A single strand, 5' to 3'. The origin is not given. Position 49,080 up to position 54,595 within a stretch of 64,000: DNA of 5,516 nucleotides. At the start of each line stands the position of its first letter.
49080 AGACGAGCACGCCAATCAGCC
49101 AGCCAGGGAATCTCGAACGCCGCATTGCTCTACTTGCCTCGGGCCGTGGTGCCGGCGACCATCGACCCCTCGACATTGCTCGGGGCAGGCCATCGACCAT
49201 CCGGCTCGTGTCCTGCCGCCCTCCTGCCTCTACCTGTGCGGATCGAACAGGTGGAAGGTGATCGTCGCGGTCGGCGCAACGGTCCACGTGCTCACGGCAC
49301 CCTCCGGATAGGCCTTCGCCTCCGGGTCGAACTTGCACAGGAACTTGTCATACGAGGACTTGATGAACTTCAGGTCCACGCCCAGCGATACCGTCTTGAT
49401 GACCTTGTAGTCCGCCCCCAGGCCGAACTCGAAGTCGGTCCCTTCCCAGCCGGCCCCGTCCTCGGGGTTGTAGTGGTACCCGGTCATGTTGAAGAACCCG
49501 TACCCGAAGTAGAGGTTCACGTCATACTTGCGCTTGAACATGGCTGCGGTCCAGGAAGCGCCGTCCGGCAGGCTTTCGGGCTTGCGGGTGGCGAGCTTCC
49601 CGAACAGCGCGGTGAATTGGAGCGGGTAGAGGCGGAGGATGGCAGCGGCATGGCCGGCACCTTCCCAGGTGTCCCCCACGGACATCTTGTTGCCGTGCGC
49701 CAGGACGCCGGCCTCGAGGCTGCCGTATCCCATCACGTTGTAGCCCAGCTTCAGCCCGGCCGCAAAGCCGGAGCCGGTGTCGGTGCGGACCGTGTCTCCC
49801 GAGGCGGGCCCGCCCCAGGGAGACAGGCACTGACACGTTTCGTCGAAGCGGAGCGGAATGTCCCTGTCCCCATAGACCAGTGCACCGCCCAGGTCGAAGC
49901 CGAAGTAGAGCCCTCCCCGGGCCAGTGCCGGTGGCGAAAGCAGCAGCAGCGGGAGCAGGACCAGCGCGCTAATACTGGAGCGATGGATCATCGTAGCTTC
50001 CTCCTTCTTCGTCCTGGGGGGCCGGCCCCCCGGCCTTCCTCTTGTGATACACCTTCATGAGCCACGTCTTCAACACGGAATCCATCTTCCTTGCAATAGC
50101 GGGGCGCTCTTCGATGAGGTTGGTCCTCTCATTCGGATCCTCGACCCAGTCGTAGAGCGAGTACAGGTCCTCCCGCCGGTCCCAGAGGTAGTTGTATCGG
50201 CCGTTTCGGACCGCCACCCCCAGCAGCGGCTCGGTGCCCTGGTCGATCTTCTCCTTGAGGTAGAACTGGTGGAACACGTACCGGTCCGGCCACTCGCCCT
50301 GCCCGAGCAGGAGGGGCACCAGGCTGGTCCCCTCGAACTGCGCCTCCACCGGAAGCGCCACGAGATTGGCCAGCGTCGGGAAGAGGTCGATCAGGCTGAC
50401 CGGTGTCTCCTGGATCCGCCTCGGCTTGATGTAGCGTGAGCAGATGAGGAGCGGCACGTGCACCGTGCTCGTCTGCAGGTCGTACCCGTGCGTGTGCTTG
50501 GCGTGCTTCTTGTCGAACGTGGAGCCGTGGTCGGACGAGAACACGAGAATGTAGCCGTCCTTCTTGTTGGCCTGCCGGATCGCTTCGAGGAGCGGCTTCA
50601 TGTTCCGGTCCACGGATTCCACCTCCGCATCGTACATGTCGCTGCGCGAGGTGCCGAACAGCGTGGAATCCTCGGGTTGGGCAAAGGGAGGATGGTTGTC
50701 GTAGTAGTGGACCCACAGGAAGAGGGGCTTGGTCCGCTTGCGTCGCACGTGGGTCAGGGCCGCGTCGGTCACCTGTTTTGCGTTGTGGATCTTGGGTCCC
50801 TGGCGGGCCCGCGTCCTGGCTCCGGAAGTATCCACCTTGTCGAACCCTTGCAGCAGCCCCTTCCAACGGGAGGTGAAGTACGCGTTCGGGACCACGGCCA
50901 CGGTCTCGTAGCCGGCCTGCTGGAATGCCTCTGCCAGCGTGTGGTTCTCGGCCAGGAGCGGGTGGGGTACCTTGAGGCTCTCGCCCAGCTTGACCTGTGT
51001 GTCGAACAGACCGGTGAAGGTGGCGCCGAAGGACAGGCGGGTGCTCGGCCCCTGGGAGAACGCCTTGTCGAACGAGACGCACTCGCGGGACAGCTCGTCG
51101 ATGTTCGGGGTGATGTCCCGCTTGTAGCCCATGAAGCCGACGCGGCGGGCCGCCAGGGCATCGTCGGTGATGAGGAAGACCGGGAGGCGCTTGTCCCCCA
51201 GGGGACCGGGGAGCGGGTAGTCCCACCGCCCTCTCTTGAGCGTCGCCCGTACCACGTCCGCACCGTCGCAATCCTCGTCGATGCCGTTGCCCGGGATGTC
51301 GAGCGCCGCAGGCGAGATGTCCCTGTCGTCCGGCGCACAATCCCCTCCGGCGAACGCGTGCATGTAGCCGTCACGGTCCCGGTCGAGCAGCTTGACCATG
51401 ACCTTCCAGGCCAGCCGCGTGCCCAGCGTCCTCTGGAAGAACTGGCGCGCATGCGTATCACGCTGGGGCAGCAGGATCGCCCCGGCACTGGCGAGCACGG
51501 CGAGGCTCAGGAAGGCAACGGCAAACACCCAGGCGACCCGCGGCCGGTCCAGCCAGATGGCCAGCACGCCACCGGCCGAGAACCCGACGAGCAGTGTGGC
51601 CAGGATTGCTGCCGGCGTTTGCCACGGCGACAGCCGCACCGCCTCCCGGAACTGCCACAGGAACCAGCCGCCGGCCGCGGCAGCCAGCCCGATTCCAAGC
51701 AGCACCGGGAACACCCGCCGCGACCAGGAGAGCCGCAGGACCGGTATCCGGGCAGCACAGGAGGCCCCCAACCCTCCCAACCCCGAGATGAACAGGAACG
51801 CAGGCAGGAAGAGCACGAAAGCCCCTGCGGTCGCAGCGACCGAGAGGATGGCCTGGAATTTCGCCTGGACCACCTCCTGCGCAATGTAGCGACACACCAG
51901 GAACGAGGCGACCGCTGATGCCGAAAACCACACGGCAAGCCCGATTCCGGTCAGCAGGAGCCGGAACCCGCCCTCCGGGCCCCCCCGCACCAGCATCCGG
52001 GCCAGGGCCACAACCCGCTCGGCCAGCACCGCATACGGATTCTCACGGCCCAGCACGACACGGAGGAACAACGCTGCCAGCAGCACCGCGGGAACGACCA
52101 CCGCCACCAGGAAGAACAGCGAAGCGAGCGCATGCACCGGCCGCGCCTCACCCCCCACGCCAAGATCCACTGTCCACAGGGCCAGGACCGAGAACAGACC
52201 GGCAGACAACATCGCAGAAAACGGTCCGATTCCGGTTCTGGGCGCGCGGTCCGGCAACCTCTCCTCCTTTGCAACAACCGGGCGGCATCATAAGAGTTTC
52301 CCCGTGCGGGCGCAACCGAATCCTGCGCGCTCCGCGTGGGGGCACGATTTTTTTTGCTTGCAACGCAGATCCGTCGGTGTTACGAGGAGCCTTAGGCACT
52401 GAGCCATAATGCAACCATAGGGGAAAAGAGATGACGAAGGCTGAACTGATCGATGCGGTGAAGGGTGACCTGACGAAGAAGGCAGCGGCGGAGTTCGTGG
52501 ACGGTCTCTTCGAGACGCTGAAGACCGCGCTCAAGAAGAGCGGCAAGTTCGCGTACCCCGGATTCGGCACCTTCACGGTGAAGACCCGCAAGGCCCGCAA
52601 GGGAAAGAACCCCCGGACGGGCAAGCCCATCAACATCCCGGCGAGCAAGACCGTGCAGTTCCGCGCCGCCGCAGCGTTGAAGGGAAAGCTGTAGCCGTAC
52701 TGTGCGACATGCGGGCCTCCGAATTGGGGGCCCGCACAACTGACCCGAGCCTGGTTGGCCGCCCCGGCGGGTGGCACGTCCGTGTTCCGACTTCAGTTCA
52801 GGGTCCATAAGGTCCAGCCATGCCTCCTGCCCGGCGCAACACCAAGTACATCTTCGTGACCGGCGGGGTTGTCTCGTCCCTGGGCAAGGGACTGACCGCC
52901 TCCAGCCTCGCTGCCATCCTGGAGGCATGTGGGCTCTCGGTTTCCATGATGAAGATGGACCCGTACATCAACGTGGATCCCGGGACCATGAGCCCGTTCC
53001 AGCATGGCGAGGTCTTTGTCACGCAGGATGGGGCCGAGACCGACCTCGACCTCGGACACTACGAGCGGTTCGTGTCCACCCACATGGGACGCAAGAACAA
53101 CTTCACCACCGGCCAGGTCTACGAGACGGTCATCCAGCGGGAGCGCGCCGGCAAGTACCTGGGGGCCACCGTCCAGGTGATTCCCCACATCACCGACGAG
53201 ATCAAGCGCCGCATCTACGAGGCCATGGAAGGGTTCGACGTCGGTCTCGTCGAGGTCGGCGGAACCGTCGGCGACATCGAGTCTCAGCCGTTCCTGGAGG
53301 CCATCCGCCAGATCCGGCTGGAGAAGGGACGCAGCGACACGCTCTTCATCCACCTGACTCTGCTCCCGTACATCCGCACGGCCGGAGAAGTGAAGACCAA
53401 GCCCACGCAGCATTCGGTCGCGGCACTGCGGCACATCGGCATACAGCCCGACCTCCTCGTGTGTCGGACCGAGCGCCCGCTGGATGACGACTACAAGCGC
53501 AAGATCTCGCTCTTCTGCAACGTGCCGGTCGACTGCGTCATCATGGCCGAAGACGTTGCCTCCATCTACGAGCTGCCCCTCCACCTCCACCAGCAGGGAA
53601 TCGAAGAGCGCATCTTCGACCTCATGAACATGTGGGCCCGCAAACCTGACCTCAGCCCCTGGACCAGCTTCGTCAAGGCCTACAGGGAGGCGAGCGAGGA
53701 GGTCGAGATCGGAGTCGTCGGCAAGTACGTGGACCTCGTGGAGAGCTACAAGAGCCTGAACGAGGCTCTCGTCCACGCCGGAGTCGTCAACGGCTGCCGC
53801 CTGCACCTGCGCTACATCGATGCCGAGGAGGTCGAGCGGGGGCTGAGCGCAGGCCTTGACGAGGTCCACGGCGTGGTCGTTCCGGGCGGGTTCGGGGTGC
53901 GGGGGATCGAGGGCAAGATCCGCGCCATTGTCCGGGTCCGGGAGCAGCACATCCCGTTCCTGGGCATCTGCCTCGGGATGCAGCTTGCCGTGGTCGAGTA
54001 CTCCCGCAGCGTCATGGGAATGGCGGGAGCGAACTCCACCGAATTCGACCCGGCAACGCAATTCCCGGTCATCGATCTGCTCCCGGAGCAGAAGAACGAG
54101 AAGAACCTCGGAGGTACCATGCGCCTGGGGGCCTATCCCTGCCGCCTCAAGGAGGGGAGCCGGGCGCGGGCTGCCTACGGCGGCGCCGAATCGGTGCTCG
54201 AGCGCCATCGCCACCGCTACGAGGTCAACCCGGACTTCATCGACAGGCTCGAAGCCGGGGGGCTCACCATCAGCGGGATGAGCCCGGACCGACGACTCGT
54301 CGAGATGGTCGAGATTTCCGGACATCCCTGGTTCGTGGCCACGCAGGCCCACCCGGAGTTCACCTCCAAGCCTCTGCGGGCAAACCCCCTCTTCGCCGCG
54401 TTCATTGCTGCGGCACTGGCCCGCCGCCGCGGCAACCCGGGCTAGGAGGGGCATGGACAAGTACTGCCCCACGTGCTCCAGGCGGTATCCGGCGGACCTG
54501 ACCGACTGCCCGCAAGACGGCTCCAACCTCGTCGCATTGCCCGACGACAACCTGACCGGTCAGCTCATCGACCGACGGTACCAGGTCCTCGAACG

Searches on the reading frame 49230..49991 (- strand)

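Call 69: search_protein_families(library=pfam, proteins=[window:49230-49991:-], max_evalue=0.001)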
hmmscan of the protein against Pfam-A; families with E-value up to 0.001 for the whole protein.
window:49230-49991:- (253 aa): 1 family
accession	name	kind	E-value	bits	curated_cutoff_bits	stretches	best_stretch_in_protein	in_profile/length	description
PF13505.12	OMP_b-brl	-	4.8e-05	24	28.7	1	11-211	2-154/175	Outer membrane protein beta-barrel domain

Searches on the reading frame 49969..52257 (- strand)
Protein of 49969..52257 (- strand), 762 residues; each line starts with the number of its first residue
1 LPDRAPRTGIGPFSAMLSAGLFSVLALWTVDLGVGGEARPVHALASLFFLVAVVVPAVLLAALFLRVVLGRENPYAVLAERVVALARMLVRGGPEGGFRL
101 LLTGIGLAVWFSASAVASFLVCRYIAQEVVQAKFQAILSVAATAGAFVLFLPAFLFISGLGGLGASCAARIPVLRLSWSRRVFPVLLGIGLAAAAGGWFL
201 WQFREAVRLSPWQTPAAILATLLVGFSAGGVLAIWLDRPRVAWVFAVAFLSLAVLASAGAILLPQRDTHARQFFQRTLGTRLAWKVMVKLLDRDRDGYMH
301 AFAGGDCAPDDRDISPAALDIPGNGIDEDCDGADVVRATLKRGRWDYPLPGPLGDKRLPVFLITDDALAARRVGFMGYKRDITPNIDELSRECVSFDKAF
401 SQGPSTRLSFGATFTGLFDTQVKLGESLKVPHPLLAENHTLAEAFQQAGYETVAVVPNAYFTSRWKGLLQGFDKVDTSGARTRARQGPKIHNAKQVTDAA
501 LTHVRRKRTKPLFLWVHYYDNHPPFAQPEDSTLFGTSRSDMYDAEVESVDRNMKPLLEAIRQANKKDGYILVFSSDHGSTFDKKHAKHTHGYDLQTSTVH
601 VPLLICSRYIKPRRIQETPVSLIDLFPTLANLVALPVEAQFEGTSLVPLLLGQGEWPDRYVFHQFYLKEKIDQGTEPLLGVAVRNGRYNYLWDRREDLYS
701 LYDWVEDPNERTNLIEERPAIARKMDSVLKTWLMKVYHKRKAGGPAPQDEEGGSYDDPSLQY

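Call 69: search_protein_families(library=pfam, proteins=[window:49969-52257:-], max_evalue=0.001)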
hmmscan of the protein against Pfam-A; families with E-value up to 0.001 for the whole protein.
window:49969-52257:- (762 aa): 3 families
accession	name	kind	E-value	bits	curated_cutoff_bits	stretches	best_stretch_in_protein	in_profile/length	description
PF00884.28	Sulfatase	-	1.2e-39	136.9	25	1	360-632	4-298/301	Sulfatase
PF16347.10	SGSH_C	-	2.5e-09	37.9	29.3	1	598-719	15-136/154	N-sulphoglucosamine sulphohydrolase, C-terminal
PF01663.27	Phosphodiest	-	0.00012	22.3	23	0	442-580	105-222/342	Type I phosphodiesterase / nucleotide pyrophosphatase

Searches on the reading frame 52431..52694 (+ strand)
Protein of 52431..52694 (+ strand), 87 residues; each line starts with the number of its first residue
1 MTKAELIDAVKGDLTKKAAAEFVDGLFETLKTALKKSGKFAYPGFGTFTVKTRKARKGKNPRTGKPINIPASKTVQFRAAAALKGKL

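Call 94: search_protein_families(library=pfam, proteins=[window:52431-52694:+], max_evalue=0.001)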
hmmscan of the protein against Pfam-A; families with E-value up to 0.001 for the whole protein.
window:52431-52694:+ (87 aa): 1 family
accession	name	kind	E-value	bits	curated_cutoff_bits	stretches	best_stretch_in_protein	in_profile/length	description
PF00216.26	Bac_DNA_binding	-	3.6e-28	98.1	22.4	1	1-86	1-88/90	Bacterial DNA-binding protein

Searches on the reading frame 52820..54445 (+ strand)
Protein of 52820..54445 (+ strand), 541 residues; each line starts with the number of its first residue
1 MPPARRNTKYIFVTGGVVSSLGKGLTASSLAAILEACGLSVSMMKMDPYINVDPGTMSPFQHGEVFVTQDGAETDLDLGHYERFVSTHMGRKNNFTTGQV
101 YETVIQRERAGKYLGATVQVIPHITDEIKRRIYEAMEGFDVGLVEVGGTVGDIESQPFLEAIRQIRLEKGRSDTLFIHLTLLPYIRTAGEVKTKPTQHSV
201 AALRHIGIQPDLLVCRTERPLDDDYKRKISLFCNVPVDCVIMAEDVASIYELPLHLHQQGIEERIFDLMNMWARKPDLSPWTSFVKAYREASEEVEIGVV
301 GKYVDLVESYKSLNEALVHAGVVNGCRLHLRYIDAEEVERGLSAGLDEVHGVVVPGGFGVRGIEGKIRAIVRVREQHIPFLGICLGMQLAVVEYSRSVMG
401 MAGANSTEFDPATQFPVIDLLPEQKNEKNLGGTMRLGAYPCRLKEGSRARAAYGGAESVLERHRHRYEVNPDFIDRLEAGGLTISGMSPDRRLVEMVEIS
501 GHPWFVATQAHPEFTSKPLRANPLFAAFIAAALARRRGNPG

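Call 69: search_protein_families(library=pfam, proteins=[window:52820-54445:+], max_evalue=0.001)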
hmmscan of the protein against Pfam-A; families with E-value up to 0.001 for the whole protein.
window:52820-54445:+ (541 aa): 3 families
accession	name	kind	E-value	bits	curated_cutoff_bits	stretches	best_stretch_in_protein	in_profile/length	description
PF06418.20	CTP_synth_N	-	1.6e-124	415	26.1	1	9-271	1-265/265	CTP synthase N-terminus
PF00117.34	GATase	-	1.3e-37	129.8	22.8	1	306-530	2-189/190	Glutamine amidotransferase class-I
PF07722.19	Peptidase_C26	-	5.4e-05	23.5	20.5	1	370-513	98-219/219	Peptidase C26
